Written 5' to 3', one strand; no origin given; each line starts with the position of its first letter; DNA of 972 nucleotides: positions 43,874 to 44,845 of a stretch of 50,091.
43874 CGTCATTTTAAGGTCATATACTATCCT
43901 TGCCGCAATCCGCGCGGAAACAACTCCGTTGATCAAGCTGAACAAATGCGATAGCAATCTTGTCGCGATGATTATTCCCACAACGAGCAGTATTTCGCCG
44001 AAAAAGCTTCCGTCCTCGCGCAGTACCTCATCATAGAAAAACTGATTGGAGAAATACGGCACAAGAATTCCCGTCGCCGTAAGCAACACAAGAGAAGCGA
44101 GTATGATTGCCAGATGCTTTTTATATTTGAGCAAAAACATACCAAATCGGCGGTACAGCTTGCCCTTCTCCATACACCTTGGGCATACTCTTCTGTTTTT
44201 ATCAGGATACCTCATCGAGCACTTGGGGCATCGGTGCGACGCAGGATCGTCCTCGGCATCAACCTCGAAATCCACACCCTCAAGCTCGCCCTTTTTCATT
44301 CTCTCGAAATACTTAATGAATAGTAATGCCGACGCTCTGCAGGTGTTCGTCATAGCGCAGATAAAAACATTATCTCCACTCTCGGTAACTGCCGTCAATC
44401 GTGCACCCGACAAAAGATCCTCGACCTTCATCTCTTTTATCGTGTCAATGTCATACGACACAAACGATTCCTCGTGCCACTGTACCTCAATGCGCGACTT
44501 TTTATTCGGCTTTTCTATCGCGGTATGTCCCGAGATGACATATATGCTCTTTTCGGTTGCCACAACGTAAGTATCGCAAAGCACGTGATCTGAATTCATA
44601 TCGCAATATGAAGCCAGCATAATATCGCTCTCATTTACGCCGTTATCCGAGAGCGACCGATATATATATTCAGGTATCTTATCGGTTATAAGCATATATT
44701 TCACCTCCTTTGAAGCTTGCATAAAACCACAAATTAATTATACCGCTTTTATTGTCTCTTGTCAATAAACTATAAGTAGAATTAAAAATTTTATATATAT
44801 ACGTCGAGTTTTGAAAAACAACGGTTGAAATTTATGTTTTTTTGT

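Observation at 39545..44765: ABC-DUF1854-ABC operon: both half-transporters carry an N-terminal soluble domain ending in a zinc ribbon immediately before TM1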

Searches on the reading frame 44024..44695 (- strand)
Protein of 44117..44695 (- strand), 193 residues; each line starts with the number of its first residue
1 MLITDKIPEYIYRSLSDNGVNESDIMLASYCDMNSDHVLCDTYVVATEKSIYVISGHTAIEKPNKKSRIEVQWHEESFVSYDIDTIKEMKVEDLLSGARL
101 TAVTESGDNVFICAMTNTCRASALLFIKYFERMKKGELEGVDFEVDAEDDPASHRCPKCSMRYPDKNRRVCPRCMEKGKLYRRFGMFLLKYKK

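Call 11: search_solved_structures(query=window:44117-44695:-, max_evalue=10, show_alignments=2)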
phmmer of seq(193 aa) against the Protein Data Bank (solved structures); distinct sequences matched with E-value up to 10: 7.
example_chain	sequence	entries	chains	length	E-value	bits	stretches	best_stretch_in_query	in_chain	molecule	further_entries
6xyw_At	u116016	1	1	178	0.1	15.6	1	65-158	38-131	At4g39880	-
9g9a_A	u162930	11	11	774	0.12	15.4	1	86-138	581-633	CRISPR system single-strand-specific deoxyribonuclease Cas10/Csm1 (subtype III-A)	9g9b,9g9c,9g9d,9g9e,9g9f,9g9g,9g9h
3lcz_A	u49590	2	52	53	0.52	13.3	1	149-191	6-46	Inhibitor of TRAP, regulated by T-BOX (Trp) sequence RtpA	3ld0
1yux_A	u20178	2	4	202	0.66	12.9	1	144-176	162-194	Nigerythrin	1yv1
1yuz_A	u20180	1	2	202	0.68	12.9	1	144-176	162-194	Nigerythrin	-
2bx9_A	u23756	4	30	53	1.4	11.9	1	151-191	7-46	TRYPTOPHAN RNA-BINDING ATTENUATOR PROTEIN-INHIBITORY PROTEIN | Anti-TRAP regulator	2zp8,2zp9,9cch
2k21_A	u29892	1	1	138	1.7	11.6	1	25-65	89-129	Potassium voltage-gated channel subfamily E member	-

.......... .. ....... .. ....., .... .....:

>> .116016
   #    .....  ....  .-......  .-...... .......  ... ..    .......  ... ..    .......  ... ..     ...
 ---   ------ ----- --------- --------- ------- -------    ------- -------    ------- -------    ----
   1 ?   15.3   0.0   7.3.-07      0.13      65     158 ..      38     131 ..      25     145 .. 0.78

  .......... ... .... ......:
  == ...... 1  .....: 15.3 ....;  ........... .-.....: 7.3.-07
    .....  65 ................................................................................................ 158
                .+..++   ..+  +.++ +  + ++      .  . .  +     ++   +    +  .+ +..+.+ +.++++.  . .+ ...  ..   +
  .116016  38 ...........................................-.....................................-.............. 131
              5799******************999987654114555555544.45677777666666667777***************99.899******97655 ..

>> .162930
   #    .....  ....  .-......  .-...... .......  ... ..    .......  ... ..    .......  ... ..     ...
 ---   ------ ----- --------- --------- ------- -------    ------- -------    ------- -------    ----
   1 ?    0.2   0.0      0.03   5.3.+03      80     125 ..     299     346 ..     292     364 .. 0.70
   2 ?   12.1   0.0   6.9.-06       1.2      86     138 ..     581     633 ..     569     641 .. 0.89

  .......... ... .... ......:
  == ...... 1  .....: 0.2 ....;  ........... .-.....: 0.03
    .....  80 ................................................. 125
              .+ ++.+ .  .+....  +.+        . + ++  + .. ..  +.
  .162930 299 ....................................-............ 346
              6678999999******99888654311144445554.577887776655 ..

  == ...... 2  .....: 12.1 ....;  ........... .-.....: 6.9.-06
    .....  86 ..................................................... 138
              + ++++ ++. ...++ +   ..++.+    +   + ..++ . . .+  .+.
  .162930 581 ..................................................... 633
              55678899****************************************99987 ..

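Call 13: find_homologous_proteins(query=window:44117-44695:-, max_evalue=0.001)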
Query seq(193 aa) (193 aa): 19 proteins with E <= 0.001 among 101 candidates.
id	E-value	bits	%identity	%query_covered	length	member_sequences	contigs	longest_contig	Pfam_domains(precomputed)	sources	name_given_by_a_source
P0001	5.0e-114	396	90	100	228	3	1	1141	-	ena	-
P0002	1.6e-78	281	64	99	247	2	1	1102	-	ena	-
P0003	1.2e-77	278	64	99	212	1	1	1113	-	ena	-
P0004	1.8e-76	274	61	100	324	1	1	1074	PF00664.29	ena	-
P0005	1.7e-75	271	60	100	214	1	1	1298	-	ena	-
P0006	1.8e-75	271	61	100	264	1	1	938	-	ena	-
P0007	5.1e-75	269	62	99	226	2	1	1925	-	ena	-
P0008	1.1e-73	265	59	100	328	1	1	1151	PF00664.29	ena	-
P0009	1.7e-73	264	60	100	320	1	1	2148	PF00664.29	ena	-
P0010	1.8e-72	261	61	100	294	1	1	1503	-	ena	-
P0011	2.2e-66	241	56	100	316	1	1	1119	PF00664.29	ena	-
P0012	3.8e-66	240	53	98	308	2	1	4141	PF00664.29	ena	-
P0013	2.6e-65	238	58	96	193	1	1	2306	-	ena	-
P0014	8.0e-65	236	55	99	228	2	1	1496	-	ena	-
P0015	3.0e-48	182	57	78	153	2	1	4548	-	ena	-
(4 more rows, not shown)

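Call 33: predict_structure(alignment_id=A2)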
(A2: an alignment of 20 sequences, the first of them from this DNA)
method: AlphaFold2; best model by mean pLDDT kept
length: 224 residues; sequences in the alignment: 20
mean_pLDDT: 84.4   pTM: 0.71
mean pLDDT of the five models: 84.4, 82.1, 81.7, 81.3, 79.4
residues with pLDDT >= 90: 99; 70-90: 96; 50-70: 26; < 50: 3
segments of 3 or more residues with pLDDT < 50: 222-224
pLDDT, mean of each block of 10 residues (from residue 1): 86 94 93 92 95 93 71 92 95 89 94 91 93 88 84 77 74 64 75 87 84 62 46
secondary structure, 60 per line:
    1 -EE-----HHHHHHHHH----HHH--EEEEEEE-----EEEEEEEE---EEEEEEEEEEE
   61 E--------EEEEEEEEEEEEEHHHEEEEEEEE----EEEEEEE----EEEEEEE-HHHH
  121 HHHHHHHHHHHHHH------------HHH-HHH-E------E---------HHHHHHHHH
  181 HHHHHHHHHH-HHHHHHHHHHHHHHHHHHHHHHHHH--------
elements in order: H9-17 E27-33 E39-46 E50-61 E70-82 E86-93 E98-104 E109-115 H117-134 H172-190 H192-216

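Call 37: fold_search(model_id=the predicted structure, library=pdb)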
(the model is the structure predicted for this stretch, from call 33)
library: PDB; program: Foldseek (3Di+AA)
matches with E <= 10: 994; with E <= 0.001: 0
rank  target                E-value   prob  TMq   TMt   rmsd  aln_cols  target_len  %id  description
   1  3tvv_B                1.3e-03  1.00  0.30  0.29   7.3       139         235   12  Structure of the tandem PH domains of Rtt106 (residues 68-315) (released 2012-02-01)
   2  3cik_A                1.7e-03  1.00  0.32  0.13   8.0       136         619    9  Human GRK2 in Complex with Gbetagamma subunits (released 2009-02-17)
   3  3gyo                  1.9e-03  1.00  0.29  0.29   7.6       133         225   11  Se-Met Rtt106p (released 2009-12-08)
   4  3gyp                  2.0e-03  1.00  0.29  0.29   7.3       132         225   12  Rtt106p (released 2009-12-08)
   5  3pvu_A                2.1e-03  1.00  0.32  0.13   7.9       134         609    8  Bovine GRK2 in complex with Gbetagamma subunits and a selective kinase inhibitor (CMPD101) (released 2011-06-01)
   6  7pwd_A                2.3e-03  1.00  0.33  0.13   7.3       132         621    8  Structure of an inhibited GRK2-G-beta and G-gamma complex (released 2021-10-20)
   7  5ukk_A                2.3e-03  1.00  0.31  0.13   8.3       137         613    9  Human GRK2 in complex with human G-beta-gamma subunits and CCG211998 (14ak) (released 2017-04-05)
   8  5he2_A                2.5e-03  1.00  0.32  0.13   7.6       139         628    9  Bovine GRK2 in complex with Gbetagamma subunits and CCG224406 (released 2016-05-11)
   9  4xuu_C                2.6e-03  1.00  0.37  0.48   9.4       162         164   10  The hSac2 domain from human phosphoinositide phosphatase Sac2 (released 2015-02-25)
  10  3tvv_A                2.6e-03  1.00  0.31  0.30   7.1       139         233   13  Structure of the tandem PH domains of Rtt106 (residues 68-315) (released 2012-02-01)
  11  1omw_A                2.8e-03  1.00  0.32  0.13   7.9       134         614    8  Crystal Structure of the complex between G Protein-Coupled Receptor Kinase 2 and Heterotrimeric G Protein beta 1 and g (released 2003-06-03)
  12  6jm5_B                3.1e-03  1.00  0.32  0.52   6.7       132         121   12  Crystal structure of TBC1D23 C terminal domain (released 2019-10-16)
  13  4mk0_A                3.3e-03  1.00  0.33  0.13   7.3       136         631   10  Crystal structure of G protein-coupled receptor kinase 2 in complex with a a rationally designed paroxetine derivative (released 2014-01-22)
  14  3krw_A                3.4e-03  1.00  0.31  0.12   8.2       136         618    8  Human GRK2 in complex with Gbetgamma subunits and balanol (soak) (released 2010-02-16)
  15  5ukl_A                3.4e-03  1.00  0.31  0.13   8.0       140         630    8  Human GRK2 in complex with Gbetagamma subunits and CCG222886 (14bd) (released 2017-04-05)
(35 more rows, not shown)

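Call 40: search_protein_representatives(alignment_id=A4)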
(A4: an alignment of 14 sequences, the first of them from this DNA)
Query: 14 sequences, 204 profile positions. Proteins with E-value up to 0.001 (for the whole library): 417; up to 1e-10: 152; up to 1e-30: 18. The best 150 are listed.
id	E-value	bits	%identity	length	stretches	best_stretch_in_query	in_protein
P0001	3.4e-100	349.9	-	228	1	1-203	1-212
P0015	3.1e-66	239.1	-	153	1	1-152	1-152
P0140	6.0e-63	228.3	-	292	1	1-198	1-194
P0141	6.8e-48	179.2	-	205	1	2-198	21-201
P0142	3.3e-46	173.7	-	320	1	2-198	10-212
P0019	4.9e-45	169.8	-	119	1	1-120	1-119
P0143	1.9e-42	161.4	-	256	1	1-200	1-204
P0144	3.8e-40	153.9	-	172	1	1-183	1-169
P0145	1.5e-37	145.4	-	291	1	1-198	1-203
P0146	7.7e-37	143.1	-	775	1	4-198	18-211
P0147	3.8e-36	140.8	-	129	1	1-126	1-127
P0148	5.1e-36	140.4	-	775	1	8-203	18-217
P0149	6.1e-36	140.1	-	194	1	1-102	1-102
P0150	3.1e-35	137.8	-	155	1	1-152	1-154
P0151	5.0e-34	133.9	-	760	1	1-202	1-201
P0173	8.8e-24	100.4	-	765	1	1-197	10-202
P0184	1.2e-21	93.4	-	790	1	7-198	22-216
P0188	1.5e-20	89.9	-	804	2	77-197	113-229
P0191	3.3e-20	88.8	-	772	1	7-200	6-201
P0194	4.6e-20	88.3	-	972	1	7-198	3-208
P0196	1.3e-19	86.8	-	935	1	3-199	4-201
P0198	2.0e-19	86.2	-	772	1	9-199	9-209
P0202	2.7e-19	85.8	-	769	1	6-201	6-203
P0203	4.7e-19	85.0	-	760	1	5-201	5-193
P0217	1.9e-17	79.8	-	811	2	68-197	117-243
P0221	4.2e-17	78.6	-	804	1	7-202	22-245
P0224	5.1e-17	78.4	-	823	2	148-197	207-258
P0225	7.2e-17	77.8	-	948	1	6-201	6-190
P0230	1.3e-16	77.1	-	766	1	5-197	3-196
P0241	1.1e-15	73.9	-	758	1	30-197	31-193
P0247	2.5e-15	72.8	-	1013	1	79-198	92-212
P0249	5.9e-15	71.6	-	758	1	4-193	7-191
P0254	2.3e-14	69.7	-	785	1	4-198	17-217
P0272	1.9e-12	63.4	-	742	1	6-203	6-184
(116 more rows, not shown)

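Call 41: search_protein_families(library=pfam, proteins=[P0194, P0196, P0225, P0247, P0188, P0217, P0224, P0272, P0249, P0241], max_evalue=0.00001)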
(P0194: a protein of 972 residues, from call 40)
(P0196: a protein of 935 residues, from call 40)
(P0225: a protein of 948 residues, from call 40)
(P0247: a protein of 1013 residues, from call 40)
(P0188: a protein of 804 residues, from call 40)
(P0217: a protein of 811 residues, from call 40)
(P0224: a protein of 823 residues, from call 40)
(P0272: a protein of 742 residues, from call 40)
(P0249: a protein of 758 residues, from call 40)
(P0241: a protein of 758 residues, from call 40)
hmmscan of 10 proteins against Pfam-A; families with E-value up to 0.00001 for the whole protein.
P0194 (972 aa): 3 families
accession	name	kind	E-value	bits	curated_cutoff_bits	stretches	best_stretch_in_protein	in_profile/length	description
PF00664.28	ABC_membrane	-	4.1e-39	135.3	28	1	205-491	1-274/274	ABC transporter transmembrane region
PF00005.33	ABC_tran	-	6.9e-37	127.5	25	1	553-702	1-137/137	ABC transporter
PF08909.16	DUF1854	-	2e-29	102.5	26.8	1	840-970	1-129/130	Domain of unknown function (DUF1854)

P0196 (935 aa): 3 families
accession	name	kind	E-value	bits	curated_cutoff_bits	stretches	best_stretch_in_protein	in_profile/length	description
PF08909.16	DUF1854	-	7e-36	123.4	26.8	1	808-933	4-129/130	Domain of unknown function (DUF1854)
PF00664.28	ABC_membrane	-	2.5e-32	113.1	28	1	198-470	2-273/274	ABC transporter transmembrane region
PF00005.33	ABC_tran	-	2e-31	109.9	25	1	533-682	1-137/137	ABC transporter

P0225 (948 aa): 4 families
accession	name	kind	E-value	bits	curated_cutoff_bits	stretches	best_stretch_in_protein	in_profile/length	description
PF00664.28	ABC_membrane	-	6.9e-33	114.9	28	1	185-457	3-274/274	ABC transporter transmembrane region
PF00005.33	ABC_tran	-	6.5e-31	108.2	25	1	519-668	1-137/137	ABC transporter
PF08909.16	DUF1854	-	7e-14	52.2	26.8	1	795-944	1-129/130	Domain of unknown function (DUF1854)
PF02463.25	SMC_N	-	1.1e-06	28.7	40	0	546-711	97-212/220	RecF/RecN/SMC N terminal domain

P0247 (1013 aa): 3 families
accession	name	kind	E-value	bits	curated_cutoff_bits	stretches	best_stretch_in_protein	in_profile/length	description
PF00664.28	ABC_membrane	-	6.3e-42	144.6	28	1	209-482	2-274/274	ABC transporter transmembrane region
PF08909.16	DUF1854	-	4.9e-40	136.8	26.8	1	882-1011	1-129/130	Domain of unknown function (DUF1854)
PF00005.33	ABC_tran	-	1.9e-36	126.1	25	1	544-693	1-137/137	ABC transporter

P0188 (804 aa): 2 families
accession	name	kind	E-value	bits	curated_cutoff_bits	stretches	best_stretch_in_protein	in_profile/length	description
PF00664.28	ABC_membrane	-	8.6e-40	137.6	28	1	237-513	11-274/274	ABC transporter transmembrane region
PF00005.33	ABC_tran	-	9.1e-34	117.4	25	1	574-723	1-137/137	ABC transporter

P0217 (811 aa): 2 families
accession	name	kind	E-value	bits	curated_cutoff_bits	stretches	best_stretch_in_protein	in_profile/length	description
PF00664.28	ABC_membrane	-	7.6e-39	134.5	28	1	242-517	2-274/274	ABC transporter transmembrane region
PF00005.33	ABC_tran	-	8.6e-35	120.8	25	1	579-728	1-137/137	ABC transporter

P0224 (823 aa): 3 families
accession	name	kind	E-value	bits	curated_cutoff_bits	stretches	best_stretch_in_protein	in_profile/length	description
PF00664.28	ABC_membrane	-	2.3e-39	136.2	28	1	256-529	1-273/274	ABC transporter transmembrane region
PF00005.33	ABC_tran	-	1.1e-33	117.1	25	1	593-741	2-137/137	ABC transporter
PF02463.25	SMC_N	-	2.2e-06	27.7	40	0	627-784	105-212/220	RecF/RecN/SMC N terminal domain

P0272 (742 aa): 3 families
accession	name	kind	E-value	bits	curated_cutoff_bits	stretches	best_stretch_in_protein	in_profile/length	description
PF00664.28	ABC_membrane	-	1.2e-38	133.8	28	1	181-450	7-274/274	ABC transporter transmembrane region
PF00005.33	ABC_tran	-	3.4e-34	118.8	25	1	512-661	1-137/137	ABC transporter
PF02463.25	SMC_N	-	3.7e-07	30.2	40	0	543-699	101-207/220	RecF/RecN/SMC N terminal domain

P0249 (758 aa): 3 families
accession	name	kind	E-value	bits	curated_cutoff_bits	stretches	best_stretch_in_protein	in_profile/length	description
PF00664.28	ABC_membrane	-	1.1e-35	124.1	28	1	194-466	2-273/274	ABC transporter transmembrane region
PF00005.33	ABC_tran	-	3.8e-34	118.7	25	1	529-678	1-137/137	ABC transporter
PF02463.25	SMC_N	-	1.8e-06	28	40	0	569-720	110-211/220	RecF/RecN/SMC N terminal domain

P0241 (758 aa): 2 families
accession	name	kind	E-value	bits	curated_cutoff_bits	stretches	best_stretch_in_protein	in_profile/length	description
PF00664.28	ABC_membrane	-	3.5e-35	122.4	28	1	193-466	3-274/274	ABC transporter transmembrane region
PF00005.33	ABC_tran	-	7.1e-35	121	25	1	529-677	2-137/137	ABC transporter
